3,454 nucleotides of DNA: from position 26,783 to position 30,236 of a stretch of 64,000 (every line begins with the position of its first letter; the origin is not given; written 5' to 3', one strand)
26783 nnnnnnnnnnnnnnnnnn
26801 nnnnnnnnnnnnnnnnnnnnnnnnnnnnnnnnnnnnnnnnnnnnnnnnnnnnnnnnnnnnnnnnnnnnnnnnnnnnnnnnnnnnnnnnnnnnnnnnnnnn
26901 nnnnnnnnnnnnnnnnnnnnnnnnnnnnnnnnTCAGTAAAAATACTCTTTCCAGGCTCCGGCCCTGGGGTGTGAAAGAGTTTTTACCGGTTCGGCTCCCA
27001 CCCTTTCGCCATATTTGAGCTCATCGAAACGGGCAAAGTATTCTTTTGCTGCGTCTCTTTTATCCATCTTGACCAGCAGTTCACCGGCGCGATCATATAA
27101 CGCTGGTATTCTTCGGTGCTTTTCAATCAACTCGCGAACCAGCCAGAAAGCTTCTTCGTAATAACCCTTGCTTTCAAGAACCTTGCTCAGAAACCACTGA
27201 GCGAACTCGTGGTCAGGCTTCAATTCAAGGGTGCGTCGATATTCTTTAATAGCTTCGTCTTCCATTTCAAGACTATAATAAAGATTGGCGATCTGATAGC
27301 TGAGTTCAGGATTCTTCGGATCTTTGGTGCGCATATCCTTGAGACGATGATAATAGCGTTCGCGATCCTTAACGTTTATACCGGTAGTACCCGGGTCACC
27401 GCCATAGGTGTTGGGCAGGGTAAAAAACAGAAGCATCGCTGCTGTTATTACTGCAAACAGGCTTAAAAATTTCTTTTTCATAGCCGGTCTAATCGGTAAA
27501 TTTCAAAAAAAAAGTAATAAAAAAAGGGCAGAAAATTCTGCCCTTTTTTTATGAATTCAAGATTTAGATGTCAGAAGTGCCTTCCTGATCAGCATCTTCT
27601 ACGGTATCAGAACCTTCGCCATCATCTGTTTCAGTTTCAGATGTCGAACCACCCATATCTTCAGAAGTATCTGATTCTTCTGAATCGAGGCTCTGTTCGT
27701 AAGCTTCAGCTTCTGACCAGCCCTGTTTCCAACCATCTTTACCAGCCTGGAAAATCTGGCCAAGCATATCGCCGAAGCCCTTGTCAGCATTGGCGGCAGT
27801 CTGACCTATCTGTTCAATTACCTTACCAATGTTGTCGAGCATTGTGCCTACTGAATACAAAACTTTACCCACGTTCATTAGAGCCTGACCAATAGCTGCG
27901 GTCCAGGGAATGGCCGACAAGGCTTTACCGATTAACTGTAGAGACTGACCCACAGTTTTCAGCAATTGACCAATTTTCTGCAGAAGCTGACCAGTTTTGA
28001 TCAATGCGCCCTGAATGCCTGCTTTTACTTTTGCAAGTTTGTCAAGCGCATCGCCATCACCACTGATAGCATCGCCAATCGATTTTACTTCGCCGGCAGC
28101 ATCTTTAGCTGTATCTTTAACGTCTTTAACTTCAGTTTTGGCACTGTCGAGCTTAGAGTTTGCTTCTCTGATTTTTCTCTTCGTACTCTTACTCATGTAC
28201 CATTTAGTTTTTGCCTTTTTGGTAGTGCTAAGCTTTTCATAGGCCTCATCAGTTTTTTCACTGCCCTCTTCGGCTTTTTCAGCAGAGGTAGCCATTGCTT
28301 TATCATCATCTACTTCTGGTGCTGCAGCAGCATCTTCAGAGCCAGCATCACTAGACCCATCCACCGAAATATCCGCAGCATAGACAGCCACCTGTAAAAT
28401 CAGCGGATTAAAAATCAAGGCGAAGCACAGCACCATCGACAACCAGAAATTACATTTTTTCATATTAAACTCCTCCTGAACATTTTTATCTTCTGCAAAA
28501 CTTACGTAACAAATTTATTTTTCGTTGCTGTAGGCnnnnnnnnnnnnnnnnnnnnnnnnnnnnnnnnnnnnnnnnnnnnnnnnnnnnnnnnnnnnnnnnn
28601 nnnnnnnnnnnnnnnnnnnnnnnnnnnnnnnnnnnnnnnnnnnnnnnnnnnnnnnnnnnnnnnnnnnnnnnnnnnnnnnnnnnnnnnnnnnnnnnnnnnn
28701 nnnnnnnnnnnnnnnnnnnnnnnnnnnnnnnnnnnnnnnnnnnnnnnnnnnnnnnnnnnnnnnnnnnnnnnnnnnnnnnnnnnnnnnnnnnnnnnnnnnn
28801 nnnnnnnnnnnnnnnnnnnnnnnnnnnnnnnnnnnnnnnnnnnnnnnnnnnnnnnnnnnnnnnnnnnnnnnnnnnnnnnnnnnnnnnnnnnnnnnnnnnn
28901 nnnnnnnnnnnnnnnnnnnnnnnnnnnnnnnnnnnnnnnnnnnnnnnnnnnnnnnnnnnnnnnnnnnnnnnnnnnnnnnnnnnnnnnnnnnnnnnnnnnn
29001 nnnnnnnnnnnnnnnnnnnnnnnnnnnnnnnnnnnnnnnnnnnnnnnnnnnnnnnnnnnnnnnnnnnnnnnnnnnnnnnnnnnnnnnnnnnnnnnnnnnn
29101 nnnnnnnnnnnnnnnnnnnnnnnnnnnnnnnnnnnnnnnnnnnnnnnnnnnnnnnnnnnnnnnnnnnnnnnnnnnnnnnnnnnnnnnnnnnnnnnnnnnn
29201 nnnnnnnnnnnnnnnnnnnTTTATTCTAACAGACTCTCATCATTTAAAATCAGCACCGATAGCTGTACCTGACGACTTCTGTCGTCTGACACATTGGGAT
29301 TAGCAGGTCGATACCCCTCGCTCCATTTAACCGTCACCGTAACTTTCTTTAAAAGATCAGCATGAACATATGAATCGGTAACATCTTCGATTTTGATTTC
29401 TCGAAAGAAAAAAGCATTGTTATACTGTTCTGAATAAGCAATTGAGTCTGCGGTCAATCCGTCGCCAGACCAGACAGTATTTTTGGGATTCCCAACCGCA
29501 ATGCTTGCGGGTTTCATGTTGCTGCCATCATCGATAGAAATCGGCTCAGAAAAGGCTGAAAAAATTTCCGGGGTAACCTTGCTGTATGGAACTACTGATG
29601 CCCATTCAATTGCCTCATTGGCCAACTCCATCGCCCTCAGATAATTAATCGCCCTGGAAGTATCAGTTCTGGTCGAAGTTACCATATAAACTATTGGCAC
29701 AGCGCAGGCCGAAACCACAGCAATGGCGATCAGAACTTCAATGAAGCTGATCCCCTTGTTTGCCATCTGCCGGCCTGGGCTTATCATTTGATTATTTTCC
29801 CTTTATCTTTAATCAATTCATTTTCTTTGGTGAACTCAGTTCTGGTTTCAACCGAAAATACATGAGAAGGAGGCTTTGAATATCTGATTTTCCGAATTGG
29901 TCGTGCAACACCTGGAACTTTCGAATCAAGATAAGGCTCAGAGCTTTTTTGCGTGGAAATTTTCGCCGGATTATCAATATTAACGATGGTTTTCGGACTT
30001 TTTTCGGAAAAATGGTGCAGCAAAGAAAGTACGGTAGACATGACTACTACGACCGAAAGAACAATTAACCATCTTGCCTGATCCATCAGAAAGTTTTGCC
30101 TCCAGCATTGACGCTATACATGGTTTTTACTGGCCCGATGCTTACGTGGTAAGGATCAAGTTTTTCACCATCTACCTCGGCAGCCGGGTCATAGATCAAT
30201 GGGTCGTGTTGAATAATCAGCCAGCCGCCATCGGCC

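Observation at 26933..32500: Second, paralogous pseudopilin cassette with an 804-aa GspK-like giant and a repetitive amphipathic secreted protein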

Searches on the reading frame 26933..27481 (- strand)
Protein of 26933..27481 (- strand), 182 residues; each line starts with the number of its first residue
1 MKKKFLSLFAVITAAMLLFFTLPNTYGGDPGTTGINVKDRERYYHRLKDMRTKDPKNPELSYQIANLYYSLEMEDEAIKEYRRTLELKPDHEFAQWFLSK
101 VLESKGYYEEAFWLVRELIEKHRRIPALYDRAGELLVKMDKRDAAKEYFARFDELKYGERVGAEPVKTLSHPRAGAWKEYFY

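Call 7: search_protein_families(library=pfam, max_evalue=1, proteins=[window:26933-27481:-])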
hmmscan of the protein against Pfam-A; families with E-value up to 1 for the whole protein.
window:26933-27481:- (182 aa): 18 families
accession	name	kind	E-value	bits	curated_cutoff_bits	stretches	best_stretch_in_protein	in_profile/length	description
PF13181.12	TPR_8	-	1.8e-09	37.5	25.7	2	60-91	3-34/34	Tetratricopeptide repeat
PF07719.23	TPR_2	-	4.2e-07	30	27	1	59-91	2-34/34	Tetratricopeptide repeat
PF13428.12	TPR_14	-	2.7e-06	28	23.5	1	58-97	1-40/44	Tetratricopeptide repeat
PF14559.12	TPR_19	-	5.1e-06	27.1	25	1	46-91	13-58/68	Tetratricopeptide repeat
PF13414.12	TPR_11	-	2.4e-05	24.3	26.8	2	75-92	11-28/42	TPR repeat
PF00515.34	TPR_1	-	4.3e-05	23.6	27.8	1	62-91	5-34/34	Tetratricopeptide repeat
PF13174.12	TPR_6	-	0.00073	20.5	26.3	1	62-89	4-31/33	Tetratricopeptide repeat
PF13424.12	TPR_12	-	0.0015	19.2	30.1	1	61-87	48-74/77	Tetratricopeptide repeat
PF14561.12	TPR_20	-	0.0016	19.1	25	1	75-125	5-55/90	Tetratricopeptide repeat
PF24575.1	TPR_Slam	-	0.0029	18.4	35.2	1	61-110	50-99/104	Surface lipoprotein assembly modifier, N-terminal TPR repeats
PF13432.12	TPR_16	-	0.0064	17.4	32.7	1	63-112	2-51/65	Tetratricopeptide repeat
PF00637.26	Clathrin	-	0.01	16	29.6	1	100-154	15-70/143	Region in Clathrin and VPS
PF12895.13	ANAPC3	-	0.017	15.8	27.2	1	74-143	5-73/82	Anaphase-promoting complex, cyclosome, subunit 3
PF13431.12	TPR_17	-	0.081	13.7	24.4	1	53-78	8-33/34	Tetratricopeptide repeat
PF22860.2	DUF7017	-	0.12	12.8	27.5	1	93-142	2-51/141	Domain of unknown function (DUF7017)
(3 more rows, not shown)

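Call 8: search_protein_families(library=ncbifam, max_evalue=1, proteins=[window:26933-27481:-])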
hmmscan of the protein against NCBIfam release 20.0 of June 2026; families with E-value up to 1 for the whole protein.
window:26933-27481:- (182 aa): 16 families
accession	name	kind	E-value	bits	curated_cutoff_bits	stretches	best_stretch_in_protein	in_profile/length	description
TIGR02917.1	PEP_TPR_lipo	equivalog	2e-09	35.9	312.2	1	35-150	612-727/899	XrtA/PEP-CTERM system TPR-repeat protein PrsT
NF040959.1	MamA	equivalog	2e-08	33.9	200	1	46-151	59-164/204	magnetosome protein MamA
TIGR00990.1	3a0801s09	subfamily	1.8e-07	30.2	757.25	1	36-149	377-490/615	mitochondrial import receptor subunit TOM70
NF033762.1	social_mot_Tgl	equivalog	1.1e-06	28.2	225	1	47-116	54-124/252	social motility TPR repeat lipoprotein Tgl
NF047507.1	TPR_BatC_Lepto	exception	0.0043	16.5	175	1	61-95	99-133/214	TPR repeat-containing protein BatC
NF047371.1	FlcA_CTERM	equivalog_domain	0.0046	15.5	300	1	25-87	314-376/646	periplasmic flagellar collar protein FlcA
TIGR02795.1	tol_pal_ybgF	equivalog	0.0051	17.4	90.1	1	53-94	34-75/119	tol-pal system protein YbgF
NF052400.1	M48_BAM_BepA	equivalog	0.018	13.8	570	1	35-122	352-439/483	beta-barrel assembly-enhancing protease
NF033920.0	C39_PA2778_fam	equivalog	0.022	14.2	150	1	45-113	177-245/255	PA2778 family cysteine peptidase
TIGR02521.1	type_IV_pilW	equivalog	0.023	14.3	154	1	58-150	31-123/234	type IV pilus biogenesis/stability protein PilW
TIGR00540.1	TPR_hemY_coli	hypoth_equivalog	0.033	13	142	1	37-111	305-378/385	heme biosynthesis-associated TPR protein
NF008520.0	PRK11447.1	equivalog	0.038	11.7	858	1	70-150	473-553/1157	cellulose synthase complex outer membrane protein BcsC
NF040586.1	FxSxx_TPR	equivalog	0.078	11.4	300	1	70-125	447-505/830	FxSxx-COOH system tetratricopeptide repeat protein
NF053607.1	CHU_0125_OmpA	equivalog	0.082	11.4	620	1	48-149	43-143/639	CHU_0125 family OmpA-like outer membrane integrity protein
NF052243.1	T4PFormProtSgmX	equivalog_domain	0.13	10.4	1800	1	44-89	131-177/1065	type IV pili formation protein SgmX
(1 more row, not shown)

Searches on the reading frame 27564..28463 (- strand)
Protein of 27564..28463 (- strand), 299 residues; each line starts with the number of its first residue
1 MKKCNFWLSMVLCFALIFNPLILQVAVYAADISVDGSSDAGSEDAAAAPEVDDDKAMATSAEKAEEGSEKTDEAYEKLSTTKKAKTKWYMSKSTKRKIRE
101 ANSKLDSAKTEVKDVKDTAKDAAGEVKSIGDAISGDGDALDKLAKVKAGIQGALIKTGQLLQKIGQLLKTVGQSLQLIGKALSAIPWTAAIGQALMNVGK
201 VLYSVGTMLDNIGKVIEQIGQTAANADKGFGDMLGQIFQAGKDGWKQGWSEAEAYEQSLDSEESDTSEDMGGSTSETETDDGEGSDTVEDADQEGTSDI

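Call 7: search_protein_families(library=pfam, max_evalue=1, proteins=[window:27564-28463:-])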
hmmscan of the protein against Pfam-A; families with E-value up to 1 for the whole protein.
window:27564-28463:- (299 aa): 12 families
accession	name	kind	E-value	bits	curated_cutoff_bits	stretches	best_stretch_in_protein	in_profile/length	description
PF22116.1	DUF6944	-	7.4e-05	22.5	32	1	113-240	29-160/167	Family of unknown function (DUF6944)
PF15984.10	Collagen_mid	-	0.0013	19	31.1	1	124-227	89-193/198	Bacterial collagen, middle region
PF20155.4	TMP_3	-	0.0093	16.1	41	1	97-244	2-143/192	Tape measure protein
PF21009.2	SBSN_GxHH_rpt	-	0.012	15.2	31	1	115-260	43-188/384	Suprabasin, GxHH repeat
PF07543.17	PGA2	-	0.034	14.6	24.2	1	16-121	27-129/135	Protein trafficking PGA2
PF06103.16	DUF948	-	0.051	14.2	37.2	0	92-144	22-74/89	Bacterial protein of unknown function (DUF948)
PF07889.17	DUF1664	-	0.06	13.8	34.6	0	85-130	76-121/124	Protein of unknown function (DUF1664)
PF24611.2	Spectrin_Anc-1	-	0.061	14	33.2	1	65-133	39-107/115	Nuclear anchorage protein 1, spectrin-like repeat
PF01519.22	DUF16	-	0.071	14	40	1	104-182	28-99/104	Protein of unknown function DUF16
PF09581.16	Spore_III_AF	-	0.37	11.2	28.3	1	52-130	46-126/185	Stage III sporulation protein AF (Spore_III_AF)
PF06009.19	Laminin_II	-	0.96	9.9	33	0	56-134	3-83/138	Laminin Domain II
PF22251.1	PFF1_TM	-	0.98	9.3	32.3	0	31-119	130-222/300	Vacuolar membrane protease, transmembrane domain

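Call 8: search_protein_families(library=ncbifam, max_evalue=1, proteins=[window:27564-28463:-])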
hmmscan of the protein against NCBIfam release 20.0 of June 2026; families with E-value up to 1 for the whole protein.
window:27564-28463:- (299 aa): 4 families
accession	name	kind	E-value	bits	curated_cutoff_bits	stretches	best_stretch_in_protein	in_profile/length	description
TIGR02168.1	SMC_prok_B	equivalog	0.0022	15.8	567.35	1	58-183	347-473/1181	chromosome segregation protein SMC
NF003034.1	PRK03918.1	equivalog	0.0093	14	700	1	63-133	579-649/878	DNA double-strand break repair ATPase Rad50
TIGR00999.1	8a0102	subfamily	0.048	12.8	319.3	1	55-127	23-88/271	CzcB/NccB family metal efflux transporter periplasmic adaptor subunit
NF033807.0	CopL_fam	subfamily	0.23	12.1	40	1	7-66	2-64/129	CopL family metal-binding regulatory protein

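Call 60: find_homologous_proteins(query=window:27564-28463:-)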
Query window:27564-28463:- (299 aa): 20 proteins with E <= 0.001 among 2444 candidates.
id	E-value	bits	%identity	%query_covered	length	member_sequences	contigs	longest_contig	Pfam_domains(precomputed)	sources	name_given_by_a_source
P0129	6.1e-147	507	82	100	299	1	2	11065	-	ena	-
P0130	4.6e-146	504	83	100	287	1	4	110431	-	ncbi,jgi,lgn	jgi:hypothetical protein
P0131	3.6e-100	353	59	100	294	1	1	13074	PF15984.11,PF22116.2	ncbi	ncbi:MAG: hypothetical protein ACQETH_11705 [Candidatus Rifleibacteriota bacterium]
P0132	1.4e-86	309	54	100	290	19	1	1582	PF22116.2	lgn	-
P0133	1.1e-82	296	55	100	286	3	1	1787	-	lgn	-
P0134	6.4e-81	290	53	100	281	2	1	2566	PF22116.2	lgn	-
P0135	2.7e-80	288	54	100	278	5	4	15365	-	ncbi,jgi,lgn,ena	-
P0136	8.6e-80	286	52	100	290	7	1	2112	PF22116.2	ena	-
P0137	2.0e-79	285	53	100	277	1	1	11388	-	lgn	-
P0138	7.6e-79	283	52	100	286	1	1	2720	-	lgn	-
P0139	3.2e-78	281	54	100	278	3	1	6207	-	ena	-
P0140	1.9e-75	272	54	98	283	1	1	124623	-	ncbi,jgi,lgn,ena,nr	ncbi:MAG: hypothetical protein CVV42_17730 [Candidatus Riflebacteria bacterium HGW-Riflebacteria-2]|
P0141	2.5e-74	269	51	100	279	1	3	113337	PF22116.2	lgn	-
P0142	6.7e-74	267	50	98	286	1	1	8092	-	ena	-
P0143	6.5e-73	264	49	100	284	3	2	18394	-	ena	-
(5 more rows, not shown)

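Call 83: search_solved_structures(query=A6, max_evalue=10)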
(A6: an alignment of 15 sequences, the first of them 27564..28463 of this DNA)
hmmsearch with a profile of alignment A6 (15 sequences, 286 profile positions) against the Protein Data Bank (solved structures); distinct sequences matched with E-value up to 10: 14.
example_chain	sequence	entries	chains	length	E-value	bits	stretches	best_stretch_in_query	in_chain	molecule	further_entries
6zt1_A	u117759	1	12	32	8.9e-05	25.1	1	176-202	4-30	CC-Type2-(LaIdGe)4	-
8qad_A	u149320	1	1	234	0.029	16.8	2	141-209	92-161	sc-apCC-6-LLIA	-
8x7z_A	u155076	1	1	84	0.039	16.4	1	155-205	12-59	HR1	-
8qkd_A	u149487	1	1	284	0.078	15.4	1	89-154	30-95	sc-CC-5-24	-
2nrj_A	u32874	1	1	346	0.1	15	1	200-244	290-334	Hbl B protein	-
5yl9_A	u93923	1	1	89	0.13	14.7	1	79-130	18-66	Spike glycoprotein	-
4pnd_A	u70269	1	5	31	0.29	13.5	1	143-170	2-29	CC-Pent_Variant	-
3tnu_B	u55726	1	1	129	0.33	13.3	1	77-155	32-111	Keratin, type II cytoskeletal 5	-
4m1p_A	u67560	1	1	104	0.41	13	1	90-146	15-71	Copper-sensitive operon repressor (CsoR)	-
6jfv_B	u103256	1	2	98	0.43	13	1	78-155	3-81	Keratin, type II cytoskeletal 5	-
4pn8_A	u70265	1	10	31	0.81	12.1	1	141-168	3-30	CC-Pent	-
8v5a_A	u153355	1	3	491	0.88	12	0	87-116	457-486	Fusion glycoprotein F0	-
4hsc_X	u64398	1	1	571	1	11.7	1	34-136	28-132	Streptolysin O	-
9h4p_QG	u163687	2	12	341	1.4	11.2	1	202-248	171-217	Phate tail tape measure protein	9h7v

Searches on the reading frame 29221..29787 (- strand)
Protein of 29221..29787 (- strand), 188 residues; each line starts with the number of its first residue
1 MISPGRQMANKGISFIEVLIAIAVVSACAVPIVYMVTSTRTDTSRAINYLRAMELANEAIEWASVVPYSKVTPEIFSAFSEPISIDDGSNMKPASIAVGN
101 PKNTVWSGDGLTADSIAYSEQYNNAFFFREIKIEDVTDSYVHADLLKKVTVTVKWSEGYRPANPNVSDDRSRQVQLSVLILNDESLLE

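Call 7: search_protein_families(library=pfam, max_evalue=1, proteins=[window:29221-29787:-])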
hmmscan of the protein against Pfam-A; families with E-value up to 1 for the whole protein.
window:29221-29787:- (188 aa): 1 family
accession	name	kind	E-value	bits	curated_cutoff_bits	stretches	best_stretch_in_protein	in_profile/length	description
PF07963.17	N_methyl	-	0.0016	18.3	21.2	1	9-30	3-24/27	Prokaryotic N-terminal methylation motif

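Call 8: search_protein_families(library=ncbifam, max_evalue=1, proteins=[window:29221-29787:-])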
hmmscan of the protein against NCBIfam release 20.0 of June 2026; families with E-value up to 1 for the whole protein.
window:29221-29787:- (188 aa): 4 families
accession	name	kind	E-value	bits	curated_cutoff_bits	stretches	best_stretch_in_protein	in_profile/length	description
NF041013.1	T4P_ComGE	equivalog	0.00049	20.1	49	1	10-61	3-54/83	competence type IV pilus minor pilin ComGE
TIGR01707.1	gspI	equivalog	0.0054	17.2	44.35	1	12-59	1-44/101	type II secretion system minor pseudopilin GspI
TIGR02523.1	type_IV_pilV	equivalog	0.036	14.6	52.2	1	11-59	2-50/139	type IV pilus modification protein PilV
TIGR02532.1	IV_pilin_GFxxxE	domain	0.049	13.5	16.3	1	12-29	3-20/24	prepilin-type N-terminal cleavage/methylation domain-containing protein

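Call 48: search_solved_structures(query=A2, max_evalue=10)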
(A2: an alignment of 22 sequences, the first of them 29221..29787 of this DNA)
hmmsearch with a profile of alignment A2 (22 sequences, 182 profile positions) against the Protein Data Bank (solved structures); distinct sequences matched with E-value up to 10: 7.
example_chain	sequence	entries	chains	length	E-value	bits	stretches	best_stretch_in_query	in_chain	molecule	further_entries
7tgg_A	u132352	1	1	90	0.053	16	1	4-57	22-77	Geopilin domain 1 protein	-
9egp_A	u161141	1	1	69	0.59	12.6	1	4-32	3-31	Geopilin domain 1 protein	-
1yxr_A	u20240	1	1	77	0.8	12.2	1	38-76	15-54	vacuolar protein sorting factor 4A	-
2jq9_A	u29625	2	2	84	0.82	12.1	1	38-77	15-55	Vacuolar protein sorting-associating protein 4A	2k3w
5w1k_B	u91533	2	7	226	1.1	11.7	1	59-120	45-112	CR1-28 Fab heavy chain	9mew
9laa_A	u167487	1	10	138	1.8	11.1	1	3-29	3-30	Type IV pilin protein PilA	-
9cql_J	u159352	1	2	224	2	10.8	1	59-120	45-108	anti TCR variable delta 1 Fab heavy chain Fab 3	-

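Call 92: search_protein_families(library=ncbifam, alignment_id=A2, max_evalue=0.01)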
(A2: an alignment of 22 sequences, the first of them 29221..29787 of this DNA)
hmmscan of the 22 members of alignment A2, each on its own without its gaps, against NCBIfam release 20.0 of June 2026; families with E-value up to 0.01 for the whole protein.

A. member 1, window:29221-29787:- (188 aa): 2 families
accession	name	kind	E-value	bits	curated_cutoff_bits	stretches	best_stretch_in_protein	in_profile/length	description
NF041013.1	T4P_ComGE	equivalog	0.00049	20.1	49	1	10-61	3-54/83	competence type IV pilus minor pilin ComGE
TIGR01707.1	gspI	equivalog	0.0054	17.2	44.35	0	12-59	1-44/101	type II secretion system minor pseudopilin GspI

B. families by the number of members that match (of 22 scanned): 9 families
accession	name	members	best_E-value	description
NF041013.1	T4P_ComGE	15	5.6e-05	competence type IV pilus minor pilin ComGE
TIGR02523.1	type_IV_pilV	7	4.2e-05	type IV pilus modification protein PilV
TIGR02532.1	IV_pilin_GFxxxE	4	7.9e-05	prepilin-type N-terminal cleavage/methylation domain-containing protein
TIGR01707.1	gspI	3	0.0016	type II secretion system minor pseudopilin GspI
NF047828.1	T3SSXpsI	2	1.4e-05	type II secretion system protein XpsI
NF007848.0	PRK10557.1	2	0.0033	prepilin peptidase-dependent protein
TIGR01711.1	gspJ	1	0.00062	type II secretion system minor pseudopilin GspJ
NF038304.1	EPS_HpsC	1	0.0022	hormogonium polysaccharide secretion pseudopilin HpsC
NF007660.0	PRK10332.1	1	0.0075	prepilin-type N-terminal cleavage/methylation domain-containing protein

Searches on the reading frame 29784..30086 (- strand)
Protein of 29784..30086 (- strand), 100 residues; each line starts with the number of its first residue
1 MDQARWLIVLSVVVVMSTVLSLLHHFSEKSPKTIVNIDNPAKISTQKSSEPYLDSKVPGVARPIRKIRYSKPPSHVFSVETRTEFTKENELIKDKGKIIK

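Call 7: search_protein_families(library=pfam, max_evalue=1, proteins=[window:29784-30086:-])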
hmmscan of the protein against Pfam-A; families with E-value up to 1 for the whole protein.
window:29784-30086:- (100 aa): 0 families

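Call 8: search_protein_families(library=ncbifam, max_evalue=1, proteins=[window:29784-30086:-])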
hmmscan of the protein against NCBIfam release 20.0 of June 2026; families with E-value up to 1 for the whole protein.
window:29784-30086:- (100 aa): 0 families
